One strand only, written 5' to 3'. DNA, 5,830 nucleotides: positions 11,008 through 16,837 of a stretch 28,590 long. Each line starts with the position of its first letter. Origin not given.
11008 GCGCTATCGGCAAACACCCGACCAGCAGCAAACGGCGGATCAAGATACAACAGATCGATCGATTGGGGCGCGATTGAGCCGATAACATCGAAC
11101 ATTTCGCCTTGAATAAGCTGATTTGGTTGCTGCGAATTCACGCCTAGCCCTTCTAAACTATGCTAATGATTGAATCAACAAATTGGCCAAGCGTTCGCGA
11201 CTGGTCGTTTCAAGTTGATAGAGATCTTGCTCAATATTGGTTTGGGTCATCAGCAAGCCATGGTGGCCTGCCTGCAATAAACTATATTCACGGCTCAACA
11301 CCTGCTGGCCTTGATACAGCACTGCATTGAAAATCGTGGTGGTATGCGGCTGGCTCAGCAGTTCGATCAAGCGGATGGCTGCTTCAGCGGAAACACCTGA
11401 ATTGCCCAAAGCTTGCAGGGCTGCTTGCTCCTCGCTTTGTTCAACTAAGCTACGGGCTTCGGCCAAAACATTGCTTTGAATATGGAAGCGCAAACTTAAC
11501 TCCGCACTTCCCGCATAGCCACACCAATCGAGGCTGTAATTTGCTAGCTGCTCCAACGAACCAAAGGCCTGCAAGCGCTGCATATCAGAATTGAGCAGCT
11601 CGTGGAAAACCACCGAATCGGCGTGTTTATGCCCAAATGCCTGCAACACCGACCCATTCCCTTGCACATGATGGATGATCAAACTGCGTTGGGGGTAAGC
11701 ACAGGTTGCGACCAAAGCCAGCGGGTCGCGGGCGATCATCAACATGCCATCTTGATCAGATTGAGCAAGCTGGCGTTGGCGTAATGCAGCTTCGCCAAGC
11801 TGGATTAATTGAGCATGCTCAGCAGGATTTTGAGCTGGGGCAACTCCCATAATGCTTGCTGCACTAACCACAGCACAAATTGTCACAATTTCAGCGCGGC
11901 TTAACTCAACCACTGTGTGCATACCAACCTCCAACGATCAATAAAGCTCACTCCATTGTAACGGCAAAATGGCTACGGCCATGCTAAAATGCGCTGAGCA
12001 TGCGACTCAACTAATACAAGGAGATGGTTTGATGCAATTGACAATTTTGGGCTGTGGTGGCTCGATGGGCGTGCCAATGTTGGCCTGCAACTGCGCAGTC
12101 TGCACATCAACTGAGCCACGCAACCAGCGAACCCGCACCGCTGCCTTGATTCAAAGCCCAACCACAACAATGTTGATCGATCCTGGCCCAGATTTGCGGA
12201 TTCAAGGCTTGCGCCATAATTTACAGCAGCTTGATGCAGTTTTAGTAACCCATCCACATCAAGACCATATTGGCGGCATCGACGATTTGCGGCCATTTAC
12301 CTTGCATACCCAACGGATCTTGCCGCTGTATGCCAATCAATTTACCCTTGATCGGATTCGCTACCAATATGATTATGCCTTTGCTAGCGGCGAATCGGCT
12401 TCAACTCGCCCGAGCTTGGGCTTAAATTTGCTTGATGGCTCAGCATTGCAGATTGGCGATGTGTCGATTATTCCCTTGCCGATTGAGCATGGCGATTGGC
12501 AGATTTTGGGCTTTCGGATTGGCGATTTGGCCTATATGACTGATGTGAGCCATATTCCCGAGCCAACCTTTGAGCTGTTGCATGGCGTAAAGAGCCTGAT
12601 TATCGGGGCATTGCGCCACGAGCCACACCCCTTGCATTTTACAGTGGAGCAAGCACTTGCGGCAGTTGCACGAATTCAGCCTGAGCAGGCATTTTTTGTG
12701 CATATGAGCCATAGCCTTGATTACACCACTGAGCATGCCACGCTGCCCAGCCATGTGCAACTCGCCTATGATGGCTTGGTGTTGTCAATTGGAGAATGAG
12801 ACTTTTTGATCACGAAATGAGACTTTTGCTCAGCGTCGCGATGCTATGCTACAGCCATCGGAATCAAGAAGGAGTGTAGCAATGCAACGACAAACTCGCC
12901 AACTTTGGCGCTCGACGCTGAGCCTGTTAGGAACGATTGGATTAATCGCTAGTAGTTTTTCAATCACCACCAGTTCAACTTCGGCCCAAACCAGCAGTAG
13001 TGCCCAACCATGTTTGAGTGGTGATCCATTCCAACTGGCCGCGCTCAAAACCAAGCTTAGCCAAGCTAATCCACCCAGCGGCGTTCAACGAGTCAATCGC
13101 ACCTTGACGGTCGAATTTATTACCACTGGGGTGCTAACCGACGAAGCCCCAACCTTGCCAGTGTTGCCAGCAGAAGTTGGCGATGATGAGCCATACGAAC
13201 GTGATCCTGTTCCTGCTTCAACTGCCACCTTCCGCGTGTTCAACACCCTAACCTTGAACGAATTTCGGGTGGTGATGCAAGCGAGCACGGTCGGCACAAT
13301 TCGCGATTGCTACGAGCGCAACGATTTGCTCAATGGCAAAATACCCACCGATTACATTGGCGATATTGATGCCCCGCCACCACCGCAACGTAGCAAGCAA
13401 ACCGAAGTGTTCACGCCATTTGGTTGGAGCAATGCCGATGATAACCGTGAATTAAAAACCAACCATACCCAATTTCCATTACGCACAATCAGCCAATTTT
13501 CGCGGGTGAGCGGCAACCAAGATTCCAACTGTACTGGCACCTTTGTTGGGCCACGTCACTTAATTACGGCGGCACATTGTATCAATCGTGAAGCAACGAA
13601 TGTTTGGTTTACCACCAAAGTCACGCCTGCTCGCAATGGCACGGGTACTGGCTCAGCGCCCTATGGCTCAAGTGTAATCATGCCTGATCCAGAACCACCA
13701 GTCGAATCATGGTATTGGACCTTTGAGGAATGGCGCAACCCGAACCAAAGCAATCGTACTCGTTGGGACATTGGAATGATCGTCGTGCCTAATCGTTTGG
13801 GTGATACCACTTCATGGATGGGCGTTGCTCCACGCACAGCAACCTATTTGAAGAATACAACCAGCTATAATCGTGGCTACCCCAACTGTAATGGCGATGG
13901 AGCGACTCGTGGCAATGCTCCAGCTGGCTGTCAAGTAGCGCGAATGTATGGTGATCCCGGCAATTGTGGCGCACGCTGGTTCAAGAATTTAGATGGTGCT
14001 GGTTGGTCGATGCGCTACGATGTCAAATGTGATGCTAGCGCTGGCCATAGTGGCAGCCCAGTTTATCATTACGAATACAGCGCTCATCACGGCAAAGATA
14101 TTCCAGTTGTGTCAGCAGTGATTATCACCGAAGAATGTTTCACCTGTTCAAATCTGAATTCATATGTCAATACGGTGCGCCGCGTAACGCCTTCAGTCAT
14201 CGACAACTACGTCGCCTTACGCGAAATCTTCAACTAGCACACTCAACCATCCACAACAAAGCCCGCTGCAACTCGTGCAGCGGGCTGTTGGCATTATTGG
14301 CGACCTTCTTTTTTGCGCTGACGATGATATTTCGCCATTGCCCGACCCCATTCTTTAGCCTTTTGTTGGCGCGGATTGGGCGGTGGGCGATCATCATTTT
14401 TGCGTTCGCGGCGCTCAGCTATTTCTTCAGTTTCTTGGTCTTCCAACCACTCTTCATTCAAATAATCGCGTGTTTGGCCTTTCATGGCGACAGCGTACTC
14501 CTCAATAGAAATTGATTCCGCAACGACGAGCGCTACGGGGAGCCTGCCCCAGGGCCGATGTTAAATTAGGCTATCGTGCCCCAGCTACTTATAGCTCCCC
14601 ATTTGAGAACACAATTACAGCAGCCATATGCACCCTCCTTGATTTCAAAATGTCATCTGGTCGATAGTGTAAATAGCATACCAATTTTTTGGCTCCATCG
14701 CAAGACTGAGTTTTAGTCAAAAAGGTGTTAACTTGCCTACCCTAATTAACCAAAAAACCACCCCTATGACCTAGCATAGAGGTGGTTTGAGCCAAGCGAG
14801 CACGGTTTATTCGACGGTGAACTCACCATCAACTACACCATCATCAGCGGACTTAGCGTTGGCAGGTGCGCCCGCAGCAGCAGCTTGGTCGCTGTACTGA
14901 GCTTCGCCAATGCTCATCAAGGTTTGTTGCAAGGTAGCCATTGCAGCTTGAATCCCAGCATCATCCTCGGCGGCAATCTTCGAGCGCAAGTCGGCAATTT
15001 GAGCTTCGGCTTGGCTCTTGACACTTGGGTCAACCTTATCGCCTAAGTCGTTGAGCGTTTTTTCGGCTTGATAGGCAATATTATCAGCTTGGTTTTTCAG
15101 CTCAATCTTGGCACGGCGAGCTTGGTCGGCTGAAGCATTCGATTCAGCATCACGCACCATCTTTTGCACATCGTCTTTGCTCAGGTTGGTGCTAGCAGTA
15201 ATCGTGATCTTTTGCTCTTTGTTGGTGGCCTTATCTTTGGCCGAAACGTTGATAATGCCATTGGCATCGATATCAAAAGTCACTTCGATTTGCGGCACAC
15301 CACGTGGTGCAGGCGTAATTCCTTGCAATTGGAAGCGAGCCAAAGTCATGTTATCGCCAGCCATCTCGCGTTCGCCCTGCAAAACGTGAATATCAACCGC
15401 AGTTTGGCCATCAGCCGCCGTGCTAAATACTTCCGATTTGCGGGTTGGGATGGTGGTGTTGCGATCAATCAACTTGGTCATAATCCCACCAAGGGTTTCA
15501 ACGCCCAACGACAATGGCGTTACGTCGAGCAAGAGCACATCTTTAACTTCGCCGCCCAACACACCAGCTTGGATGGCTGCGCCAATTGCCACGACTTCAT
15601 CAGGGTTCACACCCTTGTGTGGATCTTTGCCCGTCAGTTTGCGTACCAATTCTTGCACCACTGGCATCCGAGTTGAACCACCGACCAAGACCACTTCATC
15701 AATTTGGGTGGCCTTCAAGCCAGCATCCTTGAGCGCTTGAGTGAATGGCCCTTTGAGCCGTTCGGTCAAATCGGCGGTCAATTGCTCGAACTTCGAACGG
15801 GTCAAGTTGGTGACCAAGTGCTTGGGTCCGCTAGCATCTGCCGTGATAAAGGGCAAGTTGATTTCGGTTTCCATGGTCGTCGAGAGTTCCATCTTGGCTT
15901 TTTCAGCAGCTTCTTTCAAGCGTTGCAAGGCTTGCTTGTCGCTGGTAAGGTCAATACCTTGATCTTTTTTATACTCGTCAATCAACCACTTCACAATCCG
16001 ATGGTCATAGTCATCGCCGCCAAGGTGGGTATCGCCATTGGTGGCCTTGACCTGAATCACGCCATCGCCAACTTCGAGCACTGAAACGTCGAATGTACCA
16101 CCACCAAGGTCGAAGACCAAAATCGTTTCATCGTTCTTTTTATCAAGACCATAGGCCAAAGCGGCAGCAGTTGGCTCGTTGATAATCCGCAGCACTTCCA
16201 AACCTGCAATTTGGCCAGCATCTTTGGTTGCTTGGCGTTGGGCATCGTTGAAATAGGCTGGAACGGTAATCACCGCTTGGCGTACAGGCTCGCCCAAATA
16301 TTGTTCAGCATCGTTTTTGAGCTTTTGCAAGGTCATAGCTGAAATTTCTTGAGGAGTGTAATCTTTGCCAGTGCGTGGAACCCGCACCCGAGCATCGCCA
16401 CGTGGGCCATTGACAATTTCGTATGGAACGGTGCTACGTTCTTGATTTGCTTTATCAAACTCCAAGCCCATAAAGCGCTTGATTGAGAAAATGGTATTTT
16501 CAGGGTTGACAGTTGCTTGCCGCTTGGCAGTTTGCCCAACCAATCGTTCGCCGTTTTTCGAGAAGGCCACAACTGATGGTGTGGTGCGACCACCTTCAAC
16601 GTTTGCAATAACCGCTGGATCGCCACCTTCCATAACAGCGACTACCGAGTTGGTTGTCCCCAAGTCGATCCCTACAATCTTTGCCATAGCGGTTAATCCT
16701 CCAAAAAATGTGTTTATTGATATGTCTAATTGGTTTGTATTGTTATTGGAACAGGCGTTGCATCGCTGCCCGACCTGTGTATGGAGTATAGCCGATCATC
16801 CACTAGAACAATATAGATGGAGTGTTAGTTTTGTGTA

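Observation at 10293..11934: Beta-class N6/N4 DNA methyltransferase in an operon behind an unknown 254-aa protein: orphan MTase or cryptic R-M pair?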

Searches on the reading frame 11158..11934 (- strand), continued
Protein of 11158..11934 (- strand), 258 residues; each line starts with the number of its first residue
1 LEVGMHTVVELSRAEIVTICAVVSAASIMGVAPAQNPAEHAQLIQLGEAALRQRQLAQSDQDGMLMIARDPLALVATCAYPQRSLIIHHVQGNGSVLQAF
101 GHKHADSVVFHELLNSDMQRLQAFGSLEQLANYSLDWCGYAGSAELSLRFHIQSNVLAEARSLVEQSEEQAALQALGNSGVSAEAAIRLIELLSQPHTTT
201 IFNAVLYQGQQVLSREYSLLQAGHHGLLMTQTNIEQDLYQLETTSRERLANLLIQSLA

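Call 66: search_protein_families(library=pfam, proteins=[L010:1679-2737:+, L010:2731-3378:+, L011:5780-6907:+, L011:7030-7782:+, L009:3581-4822:+, L009:4837-5562:+, L009:6070-7341:+, L009:7384-7989:+, L012:6945-7958:+, L012:8832-9794:+], max_evalue=0.1)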
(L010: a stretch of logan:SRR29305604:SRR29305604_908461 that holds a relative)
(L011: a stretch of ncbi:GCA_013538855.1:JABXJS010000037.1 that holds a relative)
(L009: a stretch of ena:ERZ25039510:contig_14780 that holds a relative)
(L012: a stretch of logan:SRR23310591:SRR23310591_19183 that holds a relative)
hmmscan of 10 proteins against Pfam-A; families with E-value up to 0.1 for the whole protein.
L010:1679-2737:+ (352 aa): 8 families
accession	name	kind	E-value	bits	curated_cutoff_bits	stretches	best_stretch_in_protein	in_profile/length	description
PF06013.18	WXG100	-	0.00023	21.8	27.3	1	5-89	3-86/86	Proteins of 100 residues with WXG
PF01764.32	Lipase_3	-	0.00036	20.9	22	1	185-269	44-135/140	Lipase (class 3)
PF01083.28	Cutinase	-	0.0049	17.3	25.9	0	204-266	79-144/173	Cutinase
PF12697.13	Abhydrolase_6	-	0.011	16.9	26.3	1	162-241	32-93/217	Alpha/beta hydrolase family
PF10824.14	T7SS_ESX_EspC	-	0.013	16.3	23.5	1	4-92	5-95/100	Excreted virulence factor EspC, type VII ESX diderm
PF12695.13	Abhydrolase_5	-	0.025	14.8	27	0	205-266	58-113/164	Alpha/beta hydrolase family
PF07819.20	PGAP1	-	0.039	14.1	24.3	1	198-244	85-130/233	PGAP1-like alpha/beta domain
PF07859.19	Abhydrolase_3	-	0.099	12.8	25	0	181-246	50-112/210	alpha/beta hydrolase fold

L010:2731-3378:+ (215 aa): 0 families

L011:5780-6907:+ (375 aa): 4 families
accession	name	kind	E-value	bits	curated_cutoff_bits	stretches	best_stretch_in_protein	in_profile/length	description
PF12697.13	Abhydrolase_6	-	0.00035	21.7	26.3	1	221-308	53-125/217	Alpha/beta hydrolase family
PF07819.20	PGAP1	-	0.0016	18.7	24.3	1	228-274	84-130/233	PGAP1-like alpha/beta domain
PF01764.32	Lipase_3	-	0.012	15.9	22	1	215-284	46-115/140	Lipase (class 3)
PF12146.15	Hydrolase_4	-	0.03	14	27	1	233-282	74-122/239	Serine aminopeptidase, S33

L011:7030-7782:+ (250 aa): 1 family
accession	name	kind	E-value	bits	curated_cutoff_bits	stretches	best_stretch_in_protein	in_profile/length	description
PF24381.1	DUF7537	-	0.093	12.7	31.7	0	7-48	1-42/258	Family of unknown function (DUF7537)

L009:3581-4822:+ (413 aa): 1 family
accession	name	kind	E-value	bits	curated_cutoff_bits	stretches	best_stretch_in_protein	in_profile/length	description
PF06013.18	WXG100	-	8.6e-09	36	27.3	1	6-88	2-83/86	Proteins of 100 residues with WXG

L009:4837-5562:+ (241 aa): 6 families
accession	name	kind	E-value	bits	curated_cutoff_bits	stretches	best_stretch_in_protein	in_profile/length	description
PF00805.28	Pentapeptide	-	6e-25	86.9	20.2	5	113-144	1-32/40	Pentapeptide repeats (8 copies)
PF13599.13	Pentapeptide_4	-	5.6e-16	58.8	38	2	40-91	13-64/78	Pentapeptide repeat region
PF13576.12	Pentapeptide_3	-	2.9e-09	37.4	27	2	51-88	2-42/48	Pentapeptide repeats (9 copies)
PF25296.1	Decapeptide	-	0.0004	20.7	45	1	50-104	7-61/74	Decapeptide repeat region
PF23894.2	LD_SV2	-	0.019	15.7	29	1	42-88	29-75/92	SV2A/B/C luminal domain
PF03573.19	OprD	-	0.056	12.9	25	0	53-125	128-200/394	outer membrane porin, OprD family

L009:6070-7341:+ (423 aa): 8 families
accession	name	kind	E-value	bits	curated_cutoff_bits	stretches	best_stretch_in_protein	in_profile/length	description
PF07819.20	PGAP1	-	2.9e-08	34.2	24.3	1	246-321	64-137/233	PGAP1-like alpha/beta domain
PF06013.18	WXG100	-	4.6e-08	33.7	27.3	1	7-92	3-86/86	Proteins of 100 residues with WXG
PF06259.18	Abhydrolase_8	-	5.7e-05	23.3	20.5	1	257-321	93-152/178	Alpha/beta hydrolase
PF01083.28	Cutinase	-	0.00084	19.7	25.9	1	272-328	77-137/173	Cutinase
PF01764.32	Lipase_3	-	0.003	17.9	22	1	268-335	60-132/140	Lipase (class 3)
PF12146.15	Hydrolase_4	-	0.019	14.7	27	1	248-317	53-115/239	Serine aminopeptidase, S33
PF24708.1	Lip_C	-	0.041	13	27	0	244-298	73-126/380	Lipase-like, C-terminal domain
PF04740.18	LXG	-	0.089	13.1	26.5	0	10-98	9-95/202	LXG domain of WXG superfamily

L009:7384-7989:+ (201 aa): 0 families

L012:6945-7958:+ (337 aa): 2 families
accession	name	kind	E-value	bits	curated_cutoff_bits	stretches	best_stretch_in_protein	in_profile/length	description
PF06013.18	WXG100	-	1.4e-11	44.9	27.3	1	5-90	2-86/86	Proteins of 100 residues with WXG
PF11349.13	DUF3151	-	0.056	14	28.4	1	20-93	49-125/127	Protein of unknown function (DUF3151)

L012:8832-9794:+ (320 aa): 3 families
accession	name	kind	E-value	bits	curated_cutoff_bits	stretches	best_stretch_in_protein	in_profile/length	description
PF06013.18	WXG100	-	3e-12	47.1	27.3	1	6-91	2-86/86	Proteins of 100 residues with WXG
PF25547.1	WXG100_2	-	0.0037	17.7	27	1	12-62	30-80/150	WXG100 like domain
PF05130.17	FlgN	-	0.06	14.2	30.5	0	4-34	88-118/147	FlgN protein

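Call 69: search_protein_families(library=pfam, proteins=[window:11158-11922:-, P0128, P0132, P0198], max_evalue=10)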
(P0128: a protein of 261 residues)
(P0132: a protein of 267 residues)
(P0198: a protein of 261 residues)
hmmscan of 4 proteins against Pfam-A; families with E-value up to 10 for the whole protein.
window:11158-11922:- (254 aa): 1 family
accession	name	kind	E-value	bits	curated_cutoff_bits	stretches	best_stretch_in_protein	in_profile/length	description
PF14011.11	ESX-1_EspG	-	0.008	16.2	27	1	29-195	26-182/245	EspG family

P0128 (261 aa): 0 families

P0132 (267 aa): 1 family
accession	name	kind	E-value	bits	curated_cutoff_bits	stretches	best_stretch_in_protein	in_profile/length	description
PF10017.15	Methyltransf_33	-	0.0083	15.7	23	1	60-156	157-254/304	Histidine-specific methyltransferase, SAM-dependent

P0198 (261 aa): 0 families

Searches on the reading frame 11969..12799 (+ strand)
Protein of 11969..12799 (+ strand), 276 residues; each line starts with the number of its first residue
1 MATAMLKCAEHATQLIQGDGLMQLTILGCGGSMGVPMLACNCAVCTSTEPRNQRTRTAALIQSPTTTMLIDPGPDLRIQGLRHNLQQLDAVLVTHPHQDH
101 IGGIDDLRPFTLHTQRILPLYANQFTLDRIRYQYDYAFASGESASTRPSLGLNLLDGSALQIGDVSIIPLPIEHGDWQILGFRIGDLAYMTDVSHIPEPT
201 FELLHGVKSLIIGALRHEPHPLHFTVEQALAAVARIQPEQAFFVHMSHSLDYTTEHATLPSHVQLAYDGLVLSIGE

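Call 3: search_protein_families(library=pfam, proteins=[window:11969-12799:+], max_evalue=0.01)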
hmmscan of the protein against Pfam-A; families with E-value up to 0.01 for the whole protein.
window:11969-12799:+ (276 aa): 3 families
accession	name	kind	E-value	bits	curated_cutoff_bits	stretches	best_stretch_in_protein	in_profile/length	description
PF12706.13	Lactamase_B_2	-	1.5e-35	123.1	27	1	66-246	1-200/200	Beta-lactamase superfamily domain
PF00753.33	Lactamase_B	-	2.5e-11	44.3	22.7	1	56-140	6-96/196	Metallo-beta-lactamase superfamily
PF13483.12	Lactamase_B_3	-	0.00051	20.5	24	1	58-102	9-51/160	Beta-lactamase superfamily domain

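Call 4: search_protein_families(library=ncbifam, proteins=[window:11969-12799:+], max_evalue=0.01)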
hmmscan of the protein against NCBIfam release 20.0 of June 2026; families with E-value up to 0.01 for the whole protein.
window:11969-12799:+ (276 aa): 18 families
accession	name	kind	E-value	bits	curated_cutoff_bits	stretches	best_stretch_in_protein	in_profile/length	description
NF038231.1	MBL_Geo_Pelo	equivalog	2.4e-86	289.4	360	1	24-272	2-249/250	GPMC system MBL fold metallohydrolase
NF002553.0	PRK02113.1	equivalog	8.7e-76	254.7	386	1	22-272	1-250/252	MBL fold metallo-hydrolase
TIGR03307.1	PhnP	equivalog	3.2e-26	92.2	272.25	2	22-108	1-87/249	phosphonate metabolism protein PhnP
NF002558.0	PRK02126.1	subfamily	1.6e-08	33.9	315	1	67-130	29-90/345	ribonuclease Z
TIGR02651.1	RNase_Z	equivalog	2.9e-08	33.1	292.95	1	45-105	7-69/302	ribonuclease Z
TIGR03413.1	GSH_gloB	equivalog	6.4e-07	29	200.8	1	62-108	17-64/248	hydroxyacylglutathione hydrolase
NF000801.0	PRK00055.1-3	equivalog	7.3e-07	28.5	252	1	45-106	9-72/307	ribonuclease Z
NF047419.1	RNase_J1_RnjA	exception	6.4e-06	25.1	820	1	81-133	53-100/549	ribonuclease J1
NF041257.1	GntH_guanitoxin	equivalog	6.8e-06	25.2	333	1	73-120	53-101/374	guanitoxin biosynthesis MBL fold metallo-hydrolase GntH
TIGR02108.2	PQQ_syn_pqqB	equivalog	8e-05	22.2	245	1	24-128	2-114/298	pyrroloquinoline quinone biosynthesis protein PqqB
TIGR00649.1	MG423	subfamily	0.00011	20.7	400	1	81-131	52-98/546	RNase J family beta-CASP ribonuclease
TIGR03675.1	arCOG00543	equivalog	0.0002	19.8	580.2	1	55-128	187-265/631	beta-CASP ribonuclease aCPSF1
NF007597.0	PRK10241.1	equivalog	0.00098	18.5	421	1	65-108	22-66/251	hydroxyacylglutathione hydrolase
NF012229.1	bla_class_B_core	domain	0.0016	18.6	100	1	60-108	19-72/139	metallo-beta-lactamase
NF033105.1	bla_subclass_B3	equivalog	0.0032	16.8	240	1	57-109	24-83/257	subclass B3 metallo-beta-lactamase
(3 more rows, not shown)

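Call 5: search_protein_families(library=padloc, proteins=[window:11969-12799:+], max_evalue=0.01)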
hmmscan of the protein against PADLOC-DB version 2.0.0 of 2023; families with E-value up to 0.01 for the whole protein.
window:11969-12799:+ (276 aa): 3 families
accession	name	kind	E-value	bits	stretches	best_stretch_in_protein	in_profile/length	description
PDLC04675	PDC-M48B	-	0.00012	19.4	1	83-108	54-79/291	-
PDLC03805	RTasMBL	-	0.00018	18.8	1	59-107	14-67/322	DRT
PDLC03854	LmuA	-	0.00081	16.6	1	65-105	26-74/345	-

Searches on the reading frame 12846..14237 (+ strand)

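Call 3: search_protein_families(library=pfam, proteins=[window:12846-14237:+], max_evalue=0.01)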
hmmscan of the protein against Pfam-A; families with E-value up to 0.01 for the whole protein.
window:12846-14237:+ (463 aa): 2 families
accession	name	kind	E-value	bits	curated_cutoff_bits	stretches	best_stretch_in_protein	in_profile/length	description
PF13365.12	Trypsin_2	-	8e-05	23.8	27.6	1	229-408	1-136/144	Trypsin-like peptidase domain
PF00089.32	Trypsin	-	0.00015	22.1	20.6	1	223-266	23-65/220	Trypsin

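Call 64: search_protein_families(library=ncbifam, proteins=[window:12846-14237:+], max_evalue=0.01)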
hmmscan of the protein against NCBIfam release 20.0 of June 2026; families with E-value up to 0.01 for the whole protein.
window:12846-14237:+ (463 aa): 0 families

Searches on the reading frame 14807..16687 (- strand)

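Call 33: search_protein_families(library=pfam, proteins=[window:14807-16687:-], max_evalue=0.001)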
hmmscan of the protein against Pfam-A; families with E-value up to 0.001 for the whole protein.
window:14807-16687:- (626 aa): 2 families
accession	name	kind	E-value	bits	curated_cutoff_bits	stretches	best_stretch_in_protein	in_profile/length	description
PF00012.26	HSP70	-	3.6e-266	884.6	20.6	1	4-598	1-598/599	Hsp70 protein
PF06723.19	MreB_Mbl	-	1.7e-20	73.6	27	1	125-372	83-317/327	MreB/Mbl protein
